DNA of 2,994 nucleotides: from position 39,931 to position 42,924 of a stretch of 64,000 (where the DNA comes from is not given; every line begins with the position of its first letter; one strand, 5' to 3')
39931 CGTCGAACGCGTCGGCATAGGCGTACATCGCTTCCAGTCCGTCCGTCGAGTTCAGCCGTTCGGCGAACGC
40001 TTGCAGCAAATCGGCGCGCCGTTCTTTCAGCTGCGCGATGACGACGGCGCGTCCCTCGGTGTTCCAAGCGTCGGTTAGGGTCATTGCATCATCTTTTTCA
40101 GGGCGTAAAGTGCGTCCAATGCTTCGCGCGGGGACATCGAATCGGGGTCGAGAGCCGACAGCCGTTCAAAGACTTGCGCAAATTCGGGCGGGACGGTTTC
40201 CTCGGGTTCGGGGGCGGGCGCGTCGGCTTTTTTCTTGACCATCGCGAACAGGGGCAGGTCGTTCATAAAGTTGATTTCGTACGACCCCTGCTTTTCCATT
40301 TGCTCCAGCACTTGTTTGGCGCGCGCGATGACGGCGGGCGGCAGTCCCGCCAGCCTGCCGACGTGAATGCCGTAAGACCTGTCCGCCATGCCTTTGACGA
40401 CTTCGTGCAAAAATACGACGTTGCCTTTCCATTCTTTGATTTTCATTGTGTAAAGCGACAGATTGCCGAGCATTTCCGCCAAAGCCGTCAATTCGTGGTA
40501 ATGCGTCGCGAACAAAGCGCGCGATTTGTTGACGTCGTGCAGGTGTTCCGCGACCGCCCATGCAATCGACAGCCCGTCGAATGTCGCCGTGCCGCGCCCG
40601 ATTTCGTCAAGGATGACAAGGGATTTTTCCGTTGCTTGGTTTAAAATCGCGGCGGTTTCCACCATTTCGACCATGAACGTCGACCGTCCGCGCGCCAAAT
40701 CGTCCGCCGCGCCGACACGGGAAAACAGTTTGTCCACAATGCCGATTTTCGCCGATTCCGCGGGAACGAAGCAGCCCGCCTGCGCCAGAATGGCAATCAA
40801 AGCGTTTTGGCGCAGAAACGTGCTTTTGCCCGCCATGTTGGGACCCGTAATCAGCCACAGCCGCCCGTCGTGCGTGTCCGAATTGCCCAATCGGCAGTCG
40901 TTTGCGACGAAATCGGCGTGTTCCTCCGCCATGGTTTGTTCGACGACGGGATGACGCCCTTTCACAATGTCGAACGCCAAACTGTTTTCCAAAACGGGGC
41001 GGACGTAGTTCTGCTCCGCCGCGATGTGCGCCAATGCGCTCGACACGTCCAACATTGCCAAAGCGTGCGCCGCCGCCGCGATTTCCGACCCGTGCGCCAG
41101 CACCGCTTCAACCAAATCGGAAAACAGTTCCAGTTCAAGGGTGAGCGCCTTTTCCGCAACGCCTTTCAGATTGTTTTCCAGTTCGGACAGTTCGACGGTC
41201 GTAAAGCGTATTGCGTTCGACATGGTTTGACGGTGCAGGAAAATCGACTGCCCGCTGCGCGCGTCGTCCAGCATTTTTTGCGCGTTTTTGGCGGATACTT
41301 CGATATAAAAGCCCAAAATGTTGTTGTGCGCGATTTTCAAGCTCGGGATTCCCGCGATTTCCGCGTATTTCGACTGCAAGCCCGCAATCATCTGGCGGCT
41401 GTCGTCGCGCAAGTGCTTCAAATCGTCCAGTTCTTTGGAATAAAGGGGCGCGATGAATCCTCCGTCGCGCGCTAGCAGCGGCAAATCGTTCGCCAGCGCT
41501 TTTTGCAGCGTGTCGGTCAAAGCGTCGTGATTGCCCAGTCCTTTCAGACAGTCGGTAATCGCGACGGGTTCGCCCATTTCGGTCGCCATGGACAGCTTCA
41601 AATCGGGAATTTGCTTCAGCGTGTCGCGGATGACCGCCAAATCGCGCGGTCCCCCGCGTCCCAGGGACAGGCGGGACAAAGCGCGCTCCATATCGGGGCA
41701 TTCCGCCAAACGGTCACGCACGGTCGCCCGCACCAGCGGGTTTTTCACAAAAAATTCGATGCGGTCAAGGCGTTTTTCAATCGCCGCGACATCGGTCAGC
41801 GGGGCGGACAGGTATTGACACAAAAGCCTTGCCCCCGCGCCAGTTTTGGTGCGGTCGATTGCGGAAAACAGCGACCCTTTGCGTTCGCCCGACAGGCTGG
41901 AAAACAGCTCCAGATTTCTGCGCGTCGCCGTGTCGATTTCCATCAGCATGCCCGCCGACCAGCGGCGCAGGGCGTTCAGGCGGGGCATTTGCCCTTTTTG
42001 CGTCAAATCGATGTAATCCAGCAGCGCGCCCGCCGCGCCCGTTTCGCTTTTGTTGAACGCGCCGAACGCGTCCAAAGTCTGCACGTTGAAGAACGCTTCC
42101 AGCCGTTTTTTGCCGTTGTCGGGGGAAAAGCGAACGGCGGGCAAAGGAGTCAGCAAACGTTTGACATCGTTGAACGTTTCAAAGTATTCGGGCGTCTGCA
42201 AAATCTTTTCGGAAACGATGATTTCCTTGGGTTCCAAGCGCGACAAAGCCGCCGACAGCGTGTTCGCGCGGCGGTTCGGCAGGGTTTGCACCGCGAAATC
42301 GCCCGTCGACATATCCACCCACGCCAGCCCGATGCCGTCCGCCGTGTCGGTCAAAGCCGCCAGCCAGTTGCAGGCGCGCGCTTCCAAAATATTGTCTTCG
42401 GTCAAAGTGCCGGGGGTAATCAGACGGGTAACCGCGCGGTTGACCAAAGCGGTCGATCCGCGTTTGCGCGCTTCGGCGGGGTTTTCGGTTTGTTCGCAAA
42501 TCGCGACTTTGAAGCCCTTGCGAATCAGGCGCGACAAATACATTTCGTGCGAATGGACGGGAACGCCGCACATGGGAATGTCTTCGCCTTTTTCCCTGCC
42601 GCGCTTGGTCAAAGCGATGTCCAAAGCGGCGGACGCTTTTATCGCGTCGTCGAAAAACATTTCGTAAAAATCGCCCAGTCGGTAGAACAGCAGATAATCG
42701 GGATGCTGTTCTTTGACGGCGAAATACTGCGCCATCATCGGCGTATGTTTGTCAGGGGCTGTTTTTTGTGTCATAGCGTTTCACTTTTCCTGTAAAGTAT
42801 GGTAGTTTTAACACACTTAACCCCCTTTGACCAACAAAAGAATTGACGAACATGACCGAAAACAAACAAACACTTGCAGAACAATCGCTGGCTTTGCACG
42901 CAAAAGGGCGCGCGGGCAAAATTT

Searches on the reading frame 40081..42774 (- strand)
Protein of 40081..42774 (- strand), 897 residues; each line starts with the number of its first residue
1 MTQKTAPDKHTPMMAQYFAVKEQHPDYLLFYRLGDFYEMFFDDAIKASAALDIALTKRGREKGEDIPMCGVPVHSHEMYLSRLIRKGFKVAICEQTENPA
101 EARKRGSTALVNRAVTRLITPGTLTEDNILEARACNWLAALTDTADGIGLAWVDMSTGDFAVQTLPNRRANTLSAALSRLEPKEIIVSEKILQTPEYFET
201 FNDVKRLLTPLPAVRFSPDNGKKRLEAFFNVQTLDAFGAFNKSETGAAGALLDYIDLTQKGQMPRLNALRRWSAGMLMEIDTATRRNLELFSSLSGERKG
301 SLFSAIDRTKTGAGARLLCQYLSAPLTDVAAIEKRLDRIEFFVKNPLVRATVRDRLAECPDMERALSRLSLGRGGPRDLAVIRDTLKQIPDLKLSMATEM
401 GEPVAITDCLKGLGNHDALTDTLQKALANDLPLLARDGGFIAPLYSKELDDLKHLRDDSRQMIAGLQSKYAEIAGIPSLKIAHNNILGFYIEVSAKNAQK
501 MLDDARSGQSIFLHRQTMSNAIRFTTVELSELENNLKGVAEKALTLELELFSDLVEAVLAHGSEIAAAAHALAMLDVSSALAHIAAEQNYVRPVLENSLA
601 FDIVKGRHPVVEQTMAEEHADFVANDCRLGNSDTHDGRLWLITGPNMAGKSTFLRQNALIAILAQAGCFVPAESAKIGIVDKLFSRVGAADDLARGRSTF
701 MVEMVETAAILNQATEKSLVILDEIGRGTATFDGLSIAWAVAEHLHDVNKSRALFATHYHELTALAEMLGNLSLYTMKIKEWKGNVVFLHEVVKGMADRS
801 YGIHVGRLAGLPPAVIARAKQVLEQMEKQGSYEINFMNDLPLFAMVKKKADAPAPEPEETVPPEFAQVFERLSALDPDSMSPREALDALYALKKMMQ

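Call 15: find_encoding_contigs(protein=window:40081-42774:-, flank=10000, max_places=1)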
Protein window:40081-42774:- (897 aa): 3 contigs read that carry it; 1 place shown.
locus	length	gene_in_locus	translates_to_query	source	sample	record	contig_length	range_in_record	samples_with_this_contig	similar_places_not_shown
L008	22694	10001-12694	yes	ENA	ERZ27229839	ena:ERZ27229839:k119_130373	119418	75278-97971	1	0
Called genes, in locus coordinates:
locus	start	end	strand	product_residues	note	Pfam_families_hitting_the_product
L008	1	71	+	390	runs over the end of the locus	PF00364:Biotin_lipoyl (faint), PF25917:BSH_RND, PF25919:BSH_CusB (weak), PF25973:BSH_CzcB, PF25984:BSH_YknX (weak), PF25876:HH_MFP_RND, PF25954:Beta-barrel_RND_2 (faint), PF25989:YknX_C (weak)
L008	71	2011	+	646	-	PF02463:SMC_N (faint), PF00005:ABC_tran, PF12704:MacB_PCD, PF02687:FtsX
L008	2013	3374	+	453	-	PF02321:OEP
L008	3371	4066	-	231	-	PF23564:EF-hand_FSTL1 (faint), PF13833:EF-hand_8 (faint), PF13202:EF-hand_5 (faint), PF00036:EF-hand_1 (weak), PF13405:EF-hand_6 (weak), PF13499:EF-hand_7 (weak)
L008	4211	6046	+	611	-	PF00009:GTP_EFTU, PF22042:EF-G_D2 (weak), PF03144:GTP_EFTU_D2, PF00679:EFG_C, PF21018:BipA_C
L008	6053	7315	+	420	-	PF07690:MFS_1, PF13000:Acatn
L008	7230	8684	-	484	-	PF00989:PAS (weak), PF13188:PAS_8 (faint), PF00512:HisKA, PF02518:HATPase_c, PF14501:HATPase_c_5 (weak)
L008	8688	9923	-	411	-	PF00390:malic, PF03949:Malic_M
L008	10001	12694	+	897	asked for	PF01624:MutS_I, PF05188:MutS_II, PF05192:MutS_III, PF05190:MutS_IV, PF00488:MutS_V, PF27441:MutS_C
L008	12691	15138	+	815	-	PF08335:GlnD_UR_UTase, PF27444:GlnD_3rd, PF01966:HD, PF24931:ACT_ACR9_3rd (faint), PF26956:ACT_ACR_D1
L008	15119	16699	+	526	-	PF03023:MurJ, PF01554:MatE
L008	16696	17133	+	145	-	-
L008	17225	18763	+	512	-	PF01676:Metalloenzyme, PF06415:iPGM_N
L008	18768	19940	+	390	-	PF01551:Peptidase_M23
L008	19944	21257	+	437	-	PF22694:CtpB_N-like, PF00595:PDZ, PF13180:PDZ_2, PF17820:PDZ_6, PF03572:Peptidase_S41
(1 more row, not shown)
